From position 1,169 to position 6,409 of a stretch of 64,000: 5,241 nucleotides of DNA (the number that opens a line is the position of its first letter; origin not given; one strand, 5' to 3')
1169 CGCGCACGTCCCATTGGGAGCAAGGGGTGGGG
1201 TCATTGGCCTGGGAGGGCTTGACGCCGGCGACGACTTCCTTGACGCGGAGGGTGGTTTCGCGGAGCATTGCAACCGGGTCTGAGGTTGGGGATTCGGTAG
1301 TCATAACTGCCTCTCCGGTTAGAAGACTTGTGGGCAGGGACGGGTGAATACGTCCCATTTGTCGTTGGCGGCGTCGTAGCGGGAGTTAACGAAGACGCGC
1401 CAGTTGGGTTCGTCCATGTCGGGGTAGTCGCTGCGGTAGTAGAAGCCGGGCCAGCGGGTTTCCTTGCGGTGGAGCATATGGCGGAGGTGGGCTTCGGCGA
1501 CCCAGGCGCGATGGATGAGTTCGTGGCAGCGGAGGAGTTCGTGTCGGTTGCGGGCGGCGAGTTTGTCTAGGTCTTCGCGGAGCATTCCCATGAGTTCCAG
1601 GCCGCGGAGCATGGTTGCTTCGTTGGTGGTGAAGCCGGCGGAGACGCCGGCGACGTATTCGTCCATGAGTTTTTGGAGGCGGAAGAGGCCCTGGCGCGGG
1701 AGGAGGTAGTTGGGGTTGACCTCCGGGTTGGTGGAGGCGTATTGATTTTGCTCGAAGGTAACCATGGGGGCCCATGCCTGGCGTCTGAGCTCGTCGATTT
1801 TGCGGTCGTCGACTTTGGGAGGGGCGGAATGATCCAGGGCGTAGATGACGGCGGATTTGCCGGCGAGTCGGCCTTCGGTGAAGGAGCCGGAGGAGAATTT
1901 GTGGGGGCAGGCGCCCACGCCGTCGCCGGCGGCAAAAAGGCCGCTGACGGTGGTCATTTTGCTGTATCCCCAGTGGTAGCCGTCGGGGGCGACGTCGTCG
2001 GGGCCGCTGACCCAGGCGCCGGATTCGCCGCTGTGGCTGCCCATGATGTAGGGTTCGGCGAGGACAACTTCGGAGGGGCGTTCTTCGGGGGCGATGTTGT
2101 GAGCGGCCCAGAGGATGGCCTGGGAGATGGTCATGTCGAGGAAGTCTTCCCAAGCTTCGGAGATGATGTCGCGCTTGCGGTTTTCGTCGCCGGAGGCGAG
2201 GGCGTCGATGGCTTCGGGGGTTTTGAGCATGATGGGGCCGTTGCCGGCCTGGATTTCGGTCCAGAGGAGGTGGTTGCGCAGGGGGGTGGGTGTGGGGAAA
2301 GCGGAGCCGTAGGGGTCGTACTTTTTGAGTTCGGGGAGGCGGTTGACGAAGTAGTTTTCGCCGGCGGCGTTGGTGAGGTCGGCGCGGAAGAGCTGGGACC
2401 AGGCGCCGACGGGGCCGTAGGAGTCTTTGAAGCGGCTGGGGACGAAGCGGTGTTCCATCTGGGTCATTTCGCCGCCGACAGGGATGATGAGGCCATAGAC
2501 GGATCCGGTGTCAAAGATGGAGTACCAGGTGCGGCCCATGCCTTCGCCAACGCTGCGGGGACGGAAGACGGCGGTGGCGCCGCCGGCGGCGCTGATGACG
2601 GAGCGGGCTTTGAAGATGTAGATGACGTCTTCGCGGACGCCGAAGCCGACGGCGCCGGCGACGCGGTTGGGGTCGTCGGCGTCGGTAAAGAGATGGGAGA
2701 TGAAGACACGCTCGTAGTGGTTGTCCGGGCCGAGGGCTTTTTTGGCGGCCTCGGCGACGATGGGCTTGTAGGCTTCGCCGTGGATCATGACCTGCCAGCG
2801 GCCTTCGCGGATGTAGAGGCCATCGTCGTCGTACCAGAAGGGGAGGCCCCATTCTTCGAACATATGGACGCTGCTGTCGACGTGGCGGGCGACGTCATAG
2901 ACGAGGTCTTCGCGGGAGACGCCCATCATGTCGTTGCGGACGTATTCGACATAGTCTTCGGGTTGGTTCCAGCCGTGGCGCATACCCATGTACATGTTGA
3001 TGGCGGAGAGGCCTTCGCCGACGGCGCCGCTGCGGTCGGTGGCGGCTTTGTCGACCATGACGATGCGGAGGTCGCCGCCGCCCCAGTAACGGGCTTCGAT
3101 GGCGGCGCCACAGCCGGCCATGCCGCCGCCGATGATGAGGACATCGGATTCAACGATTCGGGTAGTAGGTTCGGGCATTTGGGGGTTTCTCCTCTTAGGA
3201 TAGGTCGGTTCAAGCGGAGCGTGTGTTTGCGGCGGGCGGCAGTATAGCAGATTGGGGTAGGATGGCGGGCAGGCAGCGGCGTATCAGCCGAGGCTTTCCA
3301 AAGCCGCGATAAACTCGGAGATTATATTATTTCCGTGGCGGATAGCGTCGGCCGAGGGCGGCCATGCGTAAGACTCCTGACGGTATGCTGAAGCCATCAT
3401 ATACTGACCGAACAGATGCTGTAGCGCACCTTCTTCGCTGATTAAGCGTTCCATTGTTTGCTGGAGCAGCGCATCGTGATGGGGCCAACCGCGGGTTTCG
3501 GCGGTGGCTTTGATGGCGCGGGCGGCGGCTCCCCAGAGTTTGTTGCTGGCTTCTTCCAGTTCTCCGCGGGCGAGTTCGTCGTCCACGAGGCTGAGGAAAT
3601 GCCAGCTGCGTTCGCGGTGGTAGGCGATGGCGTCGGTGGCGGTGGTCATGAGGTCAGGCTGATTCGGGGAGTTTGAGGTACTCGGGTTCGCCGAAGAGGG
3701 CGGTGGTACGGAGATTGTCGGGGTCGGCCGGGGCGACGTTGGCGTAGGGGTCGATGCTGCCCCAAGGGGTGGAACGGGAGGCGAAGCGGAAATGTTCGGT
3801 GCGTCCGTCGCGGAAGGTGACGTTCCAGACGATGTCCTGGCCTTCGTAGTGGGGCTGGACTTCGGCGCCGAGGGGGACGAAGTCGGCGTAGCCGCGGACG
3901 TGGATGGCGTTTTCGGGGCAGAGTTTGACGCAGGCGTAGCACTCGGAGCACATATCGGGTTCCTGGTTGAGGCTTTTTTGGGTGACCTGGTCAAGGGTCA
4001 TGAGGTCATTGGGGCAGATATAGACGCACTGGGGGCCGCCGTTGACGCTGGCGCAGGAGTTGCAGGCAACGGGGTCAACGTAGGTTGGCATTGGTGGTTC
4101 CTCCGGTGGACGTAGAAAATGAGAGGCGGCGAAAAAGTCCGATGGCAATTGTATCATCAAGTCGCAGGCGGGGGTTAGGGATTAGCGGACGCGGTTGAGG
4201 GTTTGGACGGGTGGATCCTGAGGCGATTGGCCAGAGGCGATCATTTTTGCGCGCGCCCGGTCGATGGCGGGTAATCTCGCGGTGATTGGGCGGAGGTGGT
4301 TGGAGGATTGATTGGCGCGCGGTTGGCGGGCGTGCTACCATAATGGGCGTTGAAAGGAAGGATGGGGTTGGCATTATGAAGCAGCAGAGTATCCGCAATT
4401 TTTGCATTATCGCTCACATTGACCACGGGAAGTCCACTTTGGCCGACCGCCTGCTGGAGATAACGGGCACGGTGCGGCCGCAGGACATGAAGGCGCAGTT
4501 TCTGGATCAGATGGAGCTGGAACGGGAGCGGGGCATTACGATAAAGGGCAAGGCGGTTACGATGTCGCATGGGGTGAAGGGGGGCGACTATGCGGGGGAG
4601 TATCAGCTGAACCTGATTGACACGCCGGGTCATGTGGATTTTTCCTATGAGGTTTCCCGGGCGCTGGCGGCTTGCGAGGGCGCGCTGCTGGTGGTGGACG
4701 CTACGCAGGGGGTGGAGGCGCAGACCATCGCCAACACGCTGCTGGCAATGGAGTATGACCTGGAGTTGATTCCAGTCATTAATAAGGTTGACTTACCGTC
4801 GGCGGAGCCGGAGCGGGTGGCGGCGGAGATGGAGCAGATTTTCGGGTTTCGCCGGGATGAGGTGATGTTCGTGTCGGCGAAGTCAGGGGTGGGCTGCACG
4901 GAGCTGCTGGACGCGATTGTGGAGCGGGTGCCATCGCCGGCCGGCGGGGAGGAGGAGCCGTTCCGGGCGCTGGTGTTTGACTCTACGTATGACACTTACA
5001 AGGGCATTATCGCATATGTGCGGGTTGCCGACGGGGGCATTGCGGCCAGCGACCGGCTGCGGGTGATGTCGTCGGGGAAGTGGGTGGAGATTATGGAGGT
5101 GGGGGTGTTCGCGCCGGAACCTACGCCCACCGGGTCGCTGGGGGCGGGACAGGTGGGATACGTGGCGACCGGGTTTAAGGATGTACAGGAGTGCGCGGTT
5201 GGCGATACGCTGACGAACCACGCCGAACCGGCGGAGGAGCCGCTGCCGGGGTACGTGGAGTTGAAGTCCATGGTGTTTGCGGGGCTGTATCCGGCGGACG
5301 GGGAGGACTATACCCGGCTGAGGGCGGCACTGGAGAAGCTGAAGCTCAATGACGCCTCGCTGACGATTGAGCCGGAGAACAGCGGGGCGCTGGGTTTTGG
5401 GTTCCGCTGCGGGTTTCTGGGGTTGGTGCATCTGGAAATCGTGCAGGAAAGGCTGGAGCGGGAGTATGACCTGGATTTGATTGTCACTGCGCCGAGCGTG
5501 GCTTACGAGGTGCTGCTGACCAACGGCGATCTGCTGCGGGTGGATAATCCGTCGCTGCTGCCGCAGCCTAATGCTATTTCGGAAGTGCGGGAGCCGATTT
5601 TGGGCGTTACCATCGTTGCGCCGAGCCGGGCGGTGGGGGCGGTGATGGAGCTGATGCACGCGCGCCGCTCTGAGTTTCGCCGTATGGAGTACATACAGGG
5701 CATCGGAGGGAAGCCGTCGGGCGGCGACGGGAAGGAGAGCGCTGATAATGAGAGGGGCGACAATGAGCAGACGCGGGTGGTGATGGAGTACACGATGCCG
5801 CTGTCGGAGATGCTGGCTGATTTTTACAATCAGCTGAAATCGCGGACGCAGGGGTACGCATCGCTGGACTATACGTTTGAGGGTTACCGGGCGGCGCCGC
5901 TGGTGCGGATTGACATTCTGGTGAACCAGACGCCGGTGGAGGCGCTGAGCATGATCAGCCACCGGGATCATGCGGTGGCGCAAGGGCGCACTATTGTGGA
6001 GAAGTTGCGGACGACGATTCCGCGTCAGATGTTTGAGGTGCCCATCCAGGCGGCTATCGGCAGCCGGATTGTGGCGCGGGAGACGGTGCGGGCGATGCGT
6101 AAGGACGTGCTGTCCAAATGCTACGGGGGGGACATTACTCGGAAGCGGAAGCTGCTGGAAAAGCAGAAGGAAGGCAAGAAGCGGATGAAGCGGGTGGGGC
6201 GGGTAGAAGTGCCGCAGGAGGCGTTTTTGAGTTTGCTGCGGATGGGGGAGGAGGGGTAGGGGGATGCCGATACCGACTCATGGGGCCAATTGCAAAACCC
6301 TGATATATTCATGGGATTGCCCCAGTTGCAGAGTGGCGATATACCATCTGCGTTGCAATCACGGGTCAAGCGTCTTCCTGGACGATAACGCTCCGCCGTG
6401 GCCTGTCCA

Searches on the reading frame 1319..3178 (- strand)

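Call 40: search_protein_families(library=pfam, proteins=[window:1319-3178:-])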
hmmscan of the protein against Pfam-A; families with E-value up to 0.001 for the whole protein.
window:1319-3178:- (619 aa): 3 families
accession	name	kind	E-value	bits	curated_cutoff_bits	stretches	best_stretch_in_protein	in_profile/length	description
PF00890.30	FAD_binding_2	-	8.8e-12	45.4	20.4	1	12-243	1-249/414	FAD binding domain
PF02910.25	Succ_DH_flav_C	-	6.2e-06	26.6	20.8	1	501-612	4-113/130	Fumarate reductase flavoprotein C-term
PF07992.20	Pyr_redox_2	-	0.00025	21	26.1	0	12-59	2-42/291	Pyridine nucleotide-disulphide oxidoreductase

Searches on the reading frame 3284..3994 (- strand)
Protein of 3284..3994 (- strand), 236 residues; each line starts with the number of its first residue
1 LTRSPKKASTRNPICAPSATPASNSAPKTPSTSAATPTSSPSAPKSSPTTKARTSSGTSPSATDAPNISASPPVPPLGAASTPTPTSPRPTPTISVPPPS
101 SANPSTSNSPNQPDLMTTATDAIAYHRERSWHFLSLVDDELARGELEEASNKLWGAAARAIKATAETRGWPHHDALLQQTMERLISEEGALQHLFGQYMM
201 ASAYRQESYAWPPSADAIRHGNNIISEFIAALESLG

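Call 41: search_protein_families(library=pfam, proteins=[window:3284-3994:-])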
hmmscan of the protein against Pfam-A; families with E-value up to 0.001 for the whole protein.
window:3284-3994:- (236 aa): 1 family
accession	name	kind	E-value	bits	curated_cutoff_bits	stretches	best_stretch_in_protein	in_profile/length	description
PF05942.16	PaREP1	-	8.9e-06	26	24.4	1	127-171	3-56/115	Archaeal PaREP1/PaREP8 family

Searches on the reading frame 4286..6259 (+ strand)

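Call 40: search_protein_families(library=pfam, proteins=[window:4286-6259:+])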
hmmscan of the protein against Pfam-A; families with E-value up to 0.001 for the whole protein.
window:4286-6259:+ (657 aa): 6 families
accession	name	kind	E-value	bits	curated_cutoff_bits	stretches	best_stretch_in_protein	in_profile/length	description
PF00009.33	GTP_EFTU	-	2.4e-57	194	26.5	1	35-217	2-188/188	Elongation factor Tu GTP binding domain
PF06421.17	LepA_C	-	2.2e-49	166.5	29.7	1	546-651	1-106/107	GTP-binding protein LepA C-terminus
PF00679.30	EFG_C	-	4.5e-18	65.5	27.9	2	494-543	39-87/89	Elongation factor G C-terminus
PF14492.12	EFG_III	-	0.00012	22.6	27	1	329-400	5-73/75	Elongation Factor G, domain III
PF03144.31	GTP_EFTU_D2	-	0.00024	21.9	30.3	1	240-310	1-73/73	Elongation factor Tu domain 2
PF22042.2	EF-G_D2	-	0.00058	20.4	27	0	225-310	1-82/84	Elongation factor G domain 2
